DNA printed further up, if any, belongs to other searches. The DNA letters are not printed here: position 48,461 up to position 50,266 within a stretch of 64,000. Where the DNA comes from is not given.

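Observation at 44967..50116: Three tandem dynamin-like paralogs, the first a pseudo-GTPase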

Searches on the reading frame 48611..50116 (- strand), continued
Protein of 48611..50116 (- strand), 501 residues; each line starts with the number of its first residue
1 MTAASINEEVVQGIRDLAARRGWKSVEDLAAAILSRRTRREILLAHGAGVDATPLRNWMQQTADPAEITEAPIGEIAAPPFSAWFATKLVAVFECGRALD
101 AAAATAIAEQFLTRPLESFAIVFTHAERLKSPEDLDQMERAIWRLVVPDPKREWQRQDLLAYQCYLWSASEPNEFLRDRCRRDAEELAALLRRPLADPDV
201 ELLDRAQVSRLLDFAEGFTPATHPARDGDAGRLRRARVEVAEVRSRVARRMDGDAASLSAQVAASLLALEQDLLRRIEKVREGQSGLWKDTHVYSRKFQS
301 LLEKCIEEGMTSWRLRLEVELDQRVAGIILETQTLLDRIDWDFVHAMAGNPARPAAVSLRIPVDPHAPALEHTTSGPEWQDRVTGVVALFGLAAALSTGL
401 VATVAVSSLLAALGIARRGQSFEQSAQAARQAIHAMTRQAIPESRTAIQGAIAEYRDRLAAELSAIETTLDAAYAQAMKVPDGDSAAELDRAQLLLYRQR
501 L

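Call 53: search_protein_families(library=ncbifam, proteins=[window:48611-50116:-, L003:9733-11745:+, L003:11752-13446:+, L003:13443-14600:+, L003:14590-18132:+, L003:18129-18863:+, L003:18877-19503:+, L003:6937-7635:+, L003:7647-8195:+], max_evalue=0.01)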
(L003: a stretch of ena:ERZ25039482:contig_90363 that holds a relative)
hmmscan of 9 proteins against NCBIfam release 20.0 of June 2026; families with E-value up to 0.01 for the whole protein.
window:48611-50116:- (501 aa): 0 families

L003:9733-11745:+ (670 aa): 8 families
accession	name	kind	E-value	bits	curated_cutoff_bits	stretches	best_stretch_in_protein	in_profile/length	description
TIGR03918.1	GTP_HydF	equivalog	2.2e-07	30.1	325.55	1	164-231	56-127/392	[FeFe] hydrogenase H-cluster maturation GTPase HydF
TIGR03594.1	GTPase_EngA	equivalog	4e-07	29.4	306.7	1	40-78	163-201/432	ribosome biogenesis GTPase Der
NF052648.1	DynmDynABac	equivalog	1.9e-05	22.7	1600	0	35-76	593-634/1187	dynamin GTPase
TIGR00231.1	small_GTP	domain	4.8e-05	23.2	42.5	0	53-78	4-29/164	GTP-binding protein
TIGR00436.1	era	equivalog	0.00041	19.8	116.25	0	182-241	72-129/270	GTPase Era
NF000908.1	PRK00089.1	equivalog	0.0016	17.8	237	0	55-76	6-27/291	GTPase Era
NF002828.0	PRK03003.1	equivalog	0.0026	16.4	631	0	34-82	22-70/477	ribosome biogenesis GTPase Der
NF003661.0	PRK05291.1-3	equivalog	0.0077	15.6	380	1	31-78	197-242/448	tRNA uridine-5-carboxymethylaminomethyl(34) synthesis GTPase MnmE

L003:11752-13446:+ (564 aa): 2 families
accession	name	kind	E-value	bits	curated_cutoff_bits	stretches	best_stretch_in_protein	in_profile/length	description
NF052648.1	DynmDynABac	equivalog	2.7e-08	32.1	1600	1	39-226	25-203/1187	dynamin GTPase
NF007368.0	PRK09866.1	equivalog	0.00072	18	1146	1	42-89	60-103/742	clamp-binding protein CrfC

L003:13443-14600:+ (385 aa): 0 families

L003:14590-18132:+ (1180 aa): 5 families
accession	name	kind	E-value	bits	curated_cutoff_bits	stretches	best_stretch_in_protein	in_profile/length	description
NF033849.1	ser_rich_anae_1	subfamily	2.6e-32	111.2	650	1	339-842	589-1099/1163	serine-rich protein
NF053655.1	CedD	equivalog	1.9e-15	56.6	600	2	792-879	438-525/527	DNA-translocating ATPase CedD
NF040937.1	HerA_Thermprot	equivalog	1e-06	27.5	800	1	716-879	311-461/487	DNA double-strand break repair helicase HerA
NF040819.1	helicase_HerA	equivalog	1.8e-06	26.8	970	1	761-883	405-518/561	DNA double-strand break repair helicase HerA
NF042943.1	HerA_antiphage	equivalog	3.8e-05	22.4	800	1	716-878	398-548/566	anti-phage-associated helicase HerA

L003:18129-18863:+ (244 aa): 42 families (the best 25 are shown)
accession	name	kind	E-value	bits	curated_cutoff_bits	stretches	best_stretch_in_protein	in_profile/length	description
TIGR02984.1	Sig-70_plancto1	subfamily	5.3e-11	42.4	183.75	1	29-170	36-187/189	RNA polymerase sigma-70 factor, Planctomycetaceae-specific subfamily 1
NF008888.0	PRK11922.1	equivalog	1e-10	41.6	204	1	19-169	45-194/231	RNA polymerase sigma factor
TIGR02937.1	sigma70-ECF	superfamily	1.3e-10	41.2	42.9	1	16-171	13-165/165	sigma-70 family RNA polymerase sigma factor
TIGR02989.1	Sig-70_gvs1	subfamily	1.8e-10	41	124.55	1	5-85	2-84/158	RNA polymerase sigma-70 factor, Rhodopirellula/Verrucomicrobium family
TIGR02943.1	Sig70_famx1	hypoth_equivalog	4.8e-08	33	162.2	1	20-79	18-77/188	RNA polymerase sigma-70 factor, TIGR02943 family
TIGR02985.1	Sig70_bacteroi1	subfamily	1.7e-07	31.6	126.4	1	5-171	2-162/162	RNA polymerase sigma-70 factor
TIGR02960.1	SigX5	hypoth_equivalog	2.5e-07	30.2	264.75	1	20-102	21-100/322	RNA polymerase sigma-70 factor, TIGR02960 family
NF009184.0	PRK12532.1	equivalog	2.6e-07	30.7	276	1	21-81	22-83/195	RNA polymerase sigma factor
NF009171.0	PRK12518.1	equivalog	3.3e-07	30.3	208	1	19-82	41-104/191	RNA polymerase sigma factor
TIGR02939.1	RpoE_Sigma70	equivalog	4.5e-07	30.1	236.15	1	22-86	39-98/190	RNA polymerase sigma factor RpoE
NF006089.0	PRK08241.1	subfamily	7.6e-07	28.5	240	1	31-90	49-105/343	RNA polymerase subunit sigma-70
NF009166.1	PRK12513.1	equivalog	2.6e-06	27.3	206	1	26-150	44-165/193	RNA polymerase sigma factor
NF009197.0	PRK12545.1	equivalog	2.8e-06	27.2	336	1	19-86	23-93/201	RNA polymerase factor sigma-70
TIGR02952.1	Sig70_famx2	equivalog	3.4e-06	27.1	206.45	1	19-170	26-169/170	ECF subfamily RNA polymerase sigma factor, BldN family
NF009168.0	PRK12515.1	subfamily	5.9e-06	25.9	236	1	14-152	32-160/189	RNA polymerase sigma factor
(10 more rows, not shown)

L003:18877-19503:+ (208 aa): 0 families

L003:6937-7635:+ (232 aa): 0 families

L003:7647-8195:+ (182 aa): 0 families

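Call 58: predict_structure(alignment_id=A3)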
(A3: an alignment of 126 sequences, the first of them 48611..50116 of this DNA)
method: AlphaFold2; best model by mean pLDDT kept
length: 501 residues; sequences in the alignment: 126
mean_pLDDT: 85.1   pTM: 0.72
mean pLDDT of the five models: 85.1, 83.9, 83.6, 82.8, 82.6
residues with pLDDT >= 90: 292; 70-90: 118; 50-70: 59; < 50: 32
segments of 3 or more residues with pLDDT < 50: 369-376, 378-399
pLDDT, mean of each block of 10 residues (from residue 1): 88 98 96 82 96 97 88 92 94 96 93 94 98 96 83 82 96 98 97 93 93 94 71 91 91 89 91 94 78 75 91 92 91 92 87 68 54 46 41 48 61 67 87 88 85 88 91 85 75 92 90
secondary structure, 60 per line:
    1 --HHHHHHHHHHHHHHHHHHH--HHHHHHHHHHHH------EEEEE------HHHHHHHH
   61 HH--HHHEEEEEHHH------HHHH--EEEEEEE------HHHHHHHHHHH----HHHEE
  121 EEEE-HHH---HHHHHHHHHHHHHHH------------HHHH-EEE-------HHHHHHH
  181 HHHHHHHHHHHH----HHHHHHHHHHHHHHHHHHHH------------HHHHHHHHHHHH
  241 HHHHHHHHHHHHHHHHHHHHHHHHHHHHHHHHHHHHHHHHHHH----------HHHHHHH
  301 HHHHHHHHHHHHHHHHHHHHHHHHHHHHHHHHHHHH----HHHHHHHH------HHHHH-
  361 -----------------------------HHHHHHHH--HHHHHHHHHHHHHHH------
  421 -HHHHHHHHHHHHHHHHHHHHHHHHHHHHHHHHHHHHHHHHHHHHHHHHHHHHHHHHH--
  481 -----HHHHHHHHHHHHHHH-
elements in order: H3-21 H24-35 E42-46 H53-62 E68-72 H82-85 E88-94 H101-111 E119-124 H132-146 H159-162 E164-166 H174-192 H197-216 H229-283 H294-336 H341-348 H355-359 H390-397 H400-414 H422-478 H486-500

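Call 60: search_protein_families(library=padloc, proteins=[L003:9733-11745:+, L003:11752-13446:+, L003:13443-14600:+, L003:14590-18132:+, L003:18877-19503:+, L003:6937-7635:+, L003:7647-8195:+, L003:8202-9713:+], max_evalue=0.01)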
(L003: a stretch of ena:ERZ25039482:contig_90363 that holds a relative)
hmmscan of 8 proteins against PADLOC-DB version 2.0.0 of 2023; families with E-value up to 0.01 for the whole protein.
L003:9733-11745:+ (670 aa): 2 families
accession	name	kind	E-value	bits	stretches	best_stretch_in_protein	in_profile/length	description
PDLC03841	LeoBC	-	3.9e-13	47.4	2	35-229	61-189/601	-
PDLC03839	LeoA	-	1.5e-09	35.5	2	164-654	104-549/559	-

L003:11752-13446:+ (564 aa): 1 family
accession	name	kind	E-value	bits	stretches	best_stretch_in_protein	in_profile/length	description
PDLC03839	LeoA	-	1.4e-06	25.7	1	22-83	16-81/559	-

L003:13443-14600:+ (385 aa): 0 families

L003:14590-18132:+ (1180 aa): 10 families
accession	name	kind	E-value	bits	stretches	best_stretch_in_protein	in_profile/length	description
PDLC04140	mad8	-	4.9e-17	60.4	1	508-880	25-300/314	mads_8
PDLC04105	HerA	-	1.9e-08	31.4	2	760-866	420-522/576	-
PDLC04098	HerA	-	4.2e-07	26.9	1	743-866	511-633/686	-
PDLC04102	HerA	-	8e-07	25.8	1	748-879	497-619/654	-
PDLC04106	HerA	-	4e-06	23.6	1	744-849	497-597/667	-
PDLC04097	HerA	-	6.9e-06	23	1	736-881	451-594/618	-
PDLC02185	HerA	-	1.1e-05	22.4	1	716-878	410-560/585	-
PDLC04100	HerA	-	1.2e-05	22.3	1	716-877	404-553/580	-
PDLC04103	HerA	-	0.00011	18.7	0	762-879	444-556/579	-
PDLC01055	HerA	-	0.0087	12.9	0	500-536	147-183/532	Type III coevolved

L003:18877-19503:+ (208 aa): 0 families

L003:6937-7635:+ (232 aa): 0 families

L003:7647-8195:+ (182 aa): 0 families

L003:8202-9713:+ (503 aa): 1 family
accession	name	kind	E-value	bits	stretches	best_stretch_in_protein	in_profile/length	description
PDLC03841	LeoBC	-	1.5e-05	22.4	1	261-478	357-572/601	-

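Call 61: search_protein_families(library=pfam, proteins=[L003:9733-11745:+, L003:11752-13446:+, L003:13443-14600:+, L003:14590-18132:+, L003:18877-19503:+, L003:7647-8195:+, L009:11699-13768:+, L009:13927-16107:+, L009:16130-17479:+, L009:9980-11530:+], max_evalue=0.01)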
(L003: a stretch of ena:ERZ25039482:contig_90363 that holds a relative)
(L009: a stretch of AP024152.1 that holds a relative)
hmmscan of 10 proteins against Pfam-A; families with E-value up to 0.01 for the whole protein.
L003:9733-11745:+ (670 aa): 3 families
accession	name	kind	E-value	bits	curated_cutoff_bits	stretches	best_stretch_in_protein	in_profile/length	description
PF00350.29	Dynamin_N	-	2.4e-21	76.9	27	1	55-227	1-166/168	Dynamin family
PF21808.2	Dynamin-like_hel_bact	-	9.8e-15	55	28.3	1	282-624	10-352/373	Bacterial dynamin-like protein, helical domain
PF01926.29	MMR_HSR1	-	2.7e-06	27.9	21.9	0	55-77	2-23/113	50S ribosome-binding GTPase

L003:11752-13446:+ (564 aa): 2 families
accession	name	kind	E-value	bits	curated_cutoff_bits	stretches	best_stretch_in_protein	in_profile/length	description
PF00350.29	Dynamin_N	-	1.7e-16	61.1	27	1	62-220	5-166/168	Dynamin family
PF01926.29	MMR_HSR1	-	0.00017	22.1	21.9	0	60-89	4-32/113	50S ribosome-binding GTPase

L003:13443-14600:+ (385 aa): 0 families

L003:14590-18132:+ (1180 aa): 4 families
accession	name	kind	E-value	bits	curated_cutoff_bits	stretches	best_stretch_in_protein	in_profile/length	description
PF01935.23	DUF87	-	0.0002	22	23.2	1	488-568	3-79/220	Helicase HerA, central domain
PF10412.15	TrwB_AAD_bind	-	0.0019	17.6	20.5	0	501-531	6-36/387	Type IV secretion-system coupling protein DNA-binding domain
PF05872.18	HerA_C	-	0.0092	15.1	22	0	501-544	12-54/502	Helicase HerA-like C-terminal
PF20720.3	nSTAND3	-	0.0096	16.1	27.2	0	510-537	17-44/155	Novel STAND NTPase 3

L003:18877-19503:+ (208 aa): 0 families

L003:7647-8195:+ (182 aa): 0 families

L009:11699-13768:+ (689 aa): 3 families
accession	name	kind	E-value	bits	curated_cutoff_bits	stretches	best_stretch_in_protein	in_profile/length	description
PF00350.29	Dynamin_N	-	2.1e-14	54.4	27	1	74-245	2-167/168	Dynamin family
PF21808.2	Dynamin-like_hel_bact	-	4.1e-12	46.4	28.3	1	293-585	4-285/373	Bacterial dynamin-like protein, helical domain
PF01926.29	MMR_HSR1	-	0.00023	21.7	21.9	0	74-96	3-24/113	50S ribosome-binding GTPase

L009:13927-16107:+ (726 aa): 4 families
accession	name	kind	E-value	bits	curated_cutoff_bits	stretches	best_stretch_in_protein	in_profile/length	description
PF00350.29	Dynamin_N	-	1.8e-19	70.8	27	1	83-242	1-163/168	Dynamin family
PF11721.14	Malectin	-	8.7e-11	42.5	23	1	607-680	76-160/163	Malectin domain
PF01926.29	MMR_HSR1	-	1.2e-07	32.3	21.9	1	83-236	2-100/113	50S ribosome-binding GTPase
PF12819.13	Malectin_like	-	0.0028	17.4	24.5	1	605-682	244-325/331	Malectin-like domain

L009:16130-17479:+ (449 aa): 0 families

L009:9980-11530:+ (516 aa): 0 families

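Call 62: fold_search(model_id=the predicted structure, library=pdb)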
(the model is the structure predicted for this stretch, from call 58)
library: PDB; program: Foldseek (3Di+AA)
matches with E <= 10: 899; with E <= 0.001: 5
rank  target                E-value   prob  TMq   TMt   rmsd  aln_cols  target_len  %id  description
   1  2j68                  1.4e-06  1.00  0.21  0.16  21.9       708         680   10  Bacterial dynamin-like protein BDLP, GDP bound (released 2006-12-04)
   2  2j69_A                3.1e-06  1.00  0.21  0.16  22.3       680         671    9  Bacterial dynamin-like protein BDLP (released 2006-12-04)
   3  6j72                  2.6e-05  1.00  0.27  0.25  20.5       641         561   12  Crystal structure of IniA from Mycobacterium smegmatis with GTP bound (released 2019-09-11)
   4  6j73_B                5.0e-05  1.00  0.26  0.24  20.1       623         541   12  Crystal structure of IniA from Mycobacterium smegmatis (released 2019-09-11)
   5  6j73_A                1.4e-04  1.00  0.30  0.28  20.2       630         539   12  Crystal structure of IniA from Mycobacterium smegmatis (released 2019-09-11)
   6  5oxf_C                3.3e-03  0.99  0.28  0.24  36.5       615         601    8  An oligomerised bacterial dynamin pair provides a mechanism for the long range sensing and tethering of membranes (released 2018-09-05)
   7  7zw6_A                4.2e-03  0.98  0.23  0.16  45.8       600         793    9  Oligomeric structure of SynDLP (released 2023-04-19)
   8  5owv_C                5.0e-03  0.96  0.21  0.18  35.4       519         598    9  An oligomerised bacterial dynamin pair provides a mechanism for the long-range sensing and tethering of membranes (released 2018-09-05)
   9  5owv_A                9.2e-03  0.92  0.21  0.16  52.7       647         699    9  An oligomerised bacterial dynamin pair provides a mechanism for the long-range sensing and tethering of membranes (released 2018-09-05)
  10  5oxf_A                1.4e-02  0.90  0.21  0.15  52.9       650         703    8  An oligomerised bacterial dynamin pair provides a mechanism for the long range sensing and tethering of membranes (released 2018-09-05)
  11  5gtm_A                1.7e-02  0.84  0.20  0.19  37.0       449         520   10  Modified human MxA, nucleotide-free form (released 2017-05-31)
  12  6jfl_C                2.3e-02  0.87  0.18  0.21  27.6       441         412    9  Nucleotide-free Mitofusin2 (MFN2) (released 2019-11-13)
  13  6g4s_u                2.8e-02  1.00  0.22  0.18  11.8       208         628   10  Cryo-EM structure of a late human pre-40S ribosomal subunit - State B (released 2018-06-06)
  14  8glv_Fm               2.8e-02  0.16  0.11  0.02  73.5       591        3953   14  96-nm repeat unit of doublet microtubules from Chlamydomonas reinhardtii flagella (released 2023-05-31)
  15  6g18_u                3.5e-02  1.00  0.22  0.18  12.0       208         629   12  Cryo-EM structure of a late human pre-40S ribosomal subunit - State C (released 2018-06-06)
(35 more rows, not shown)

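Call 67: find_homologous_proteins(query=L003:11752-13446:+, max_evalue=0.00001)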
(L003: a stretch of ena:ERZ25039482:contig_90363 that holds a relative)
Query L003:11752-13446:+ (564 aa): 21 proteins with E <= 0.00001 among 8000 candidates.
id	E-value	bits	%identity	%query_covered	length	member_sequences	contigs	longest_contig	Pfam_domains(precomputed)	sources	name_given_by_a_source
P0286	1.6e-275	933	74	100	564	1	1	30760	PF00350.30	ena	-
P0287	1.8e-268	910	73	100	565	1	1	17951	PF00350.30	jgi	jgi:hypothetical protein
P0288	1.7e-266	903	75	98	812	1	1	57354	PF00350.30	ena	-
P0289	7.2e-261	885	71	100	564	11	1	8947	PF01926.30,PF00350.30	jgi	jgi:Dynamin family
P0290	1.5e-225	768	63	100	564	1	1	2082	PF01926.30,PF00350.30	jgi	jgi:predicted GTPase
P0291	1.5e-213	729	60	100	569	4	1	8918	PF00350.30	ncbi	-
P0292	2.0e-210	718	60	97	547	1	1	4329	PF00350.30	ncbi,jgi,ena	jgi:predicted GTPase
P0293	4.9e-209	714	58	100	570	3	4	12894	PF00350.30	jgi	jgi:hypothetical protein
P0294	1.0e-208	713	59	100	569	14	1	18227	PF00350.30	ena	-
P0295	3.5e-203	695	58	100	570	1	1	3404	PF00350.30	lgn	-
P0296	1.1e-200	686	56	100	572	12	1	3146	PF00350.30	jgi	jgi:hypothetical protein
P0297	3.7e-195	668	56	98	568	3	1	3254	PF00350.30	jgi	jgi:Dynamin family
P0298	6.2e-195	667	55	100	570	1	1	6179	PF00350.30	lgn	-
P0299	7.0e-187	641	54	98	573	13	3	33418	PF00350.30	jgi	-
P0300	5.9e-164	565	64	71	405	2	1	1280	-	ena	-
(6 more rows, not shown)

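Call 99: search_dna_similar(query=L003:9733-11745:+, collection=plasmids, mode=protein, max_evalue=1e-20, max_rows=15)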
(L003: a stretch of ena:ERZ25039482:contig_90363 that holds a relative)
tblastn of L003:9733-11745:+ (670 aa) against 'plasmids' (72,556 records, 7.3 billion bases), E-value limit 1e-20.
Records with a match: 1; places in all: 1; records where one place covers at least 80% of the query: 0.
Best place of each record, by identity: <60% 1.
By first word of the organism name: Lysinibacillus 1.
By predicted mobility (MOB-suite, as given by PLSDB): non-mobilizable 1.
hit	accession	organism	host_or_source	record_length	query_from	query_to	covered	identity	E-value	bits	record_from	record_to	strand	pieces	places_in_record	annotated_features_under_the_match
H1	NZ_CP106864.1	Lysinibacillus capsici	water,water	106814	9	368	54%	27.9%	4e-26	122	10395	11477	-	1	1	dynamin family protein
